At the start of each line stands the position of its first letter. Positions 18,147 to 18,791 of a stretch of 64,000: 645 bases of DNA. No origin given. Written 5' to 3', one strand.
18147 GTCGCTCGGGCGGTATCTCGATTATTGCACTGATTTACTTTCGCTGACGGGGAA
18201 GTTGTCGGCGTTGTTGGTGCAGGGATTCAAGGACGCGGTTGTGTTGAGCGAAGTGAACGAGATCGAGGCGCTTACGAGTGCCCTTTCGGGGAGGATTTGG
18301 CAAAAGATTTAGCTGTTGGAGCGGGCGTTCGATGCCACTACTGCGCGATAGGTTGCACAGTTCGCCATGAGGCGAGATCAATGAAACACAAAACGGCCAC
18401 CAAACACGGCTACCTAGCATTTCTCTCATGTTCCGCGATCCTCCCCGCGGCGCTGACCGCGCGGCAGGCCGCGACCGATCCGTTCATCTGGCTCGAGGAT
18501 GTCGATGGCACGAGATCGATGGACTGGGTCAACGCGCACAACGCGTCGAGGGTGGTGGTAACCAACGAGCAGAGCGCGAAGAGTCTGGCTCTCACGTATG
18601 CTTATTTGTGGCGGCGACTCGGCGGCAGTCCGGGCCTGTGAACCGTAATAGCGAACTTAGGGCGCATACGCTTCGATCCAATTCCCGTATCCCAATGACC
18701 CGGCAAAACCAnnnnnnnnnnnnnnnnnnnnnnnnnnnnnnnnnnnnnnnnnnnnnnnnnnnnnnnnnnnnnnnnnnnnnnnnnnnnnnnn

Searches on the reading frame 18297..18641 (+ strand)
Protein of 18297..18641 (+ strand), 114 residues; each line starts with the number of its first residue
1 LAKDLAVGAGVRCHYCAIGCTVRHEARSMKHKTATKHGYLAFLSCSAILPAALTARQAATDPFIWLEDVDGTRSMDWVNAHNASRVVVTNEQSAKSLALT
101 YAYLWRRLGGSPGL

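Call 31: search_protein_families(library=pfam, proteins=[window:18297-18641:+], max_evalue=0.001)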
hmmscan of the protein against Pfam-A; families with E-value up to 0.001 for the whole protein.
window:18297-18641:+ (114 aa): 1 family
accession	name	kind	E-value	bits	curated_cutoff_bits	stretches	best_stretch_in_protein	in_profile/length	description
PF02897.21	Peptidase_S9_N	-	0.00043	19.6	24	1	57-92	16-51/414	Prolyl oligopeptidase, N-terminal beta-propeller domain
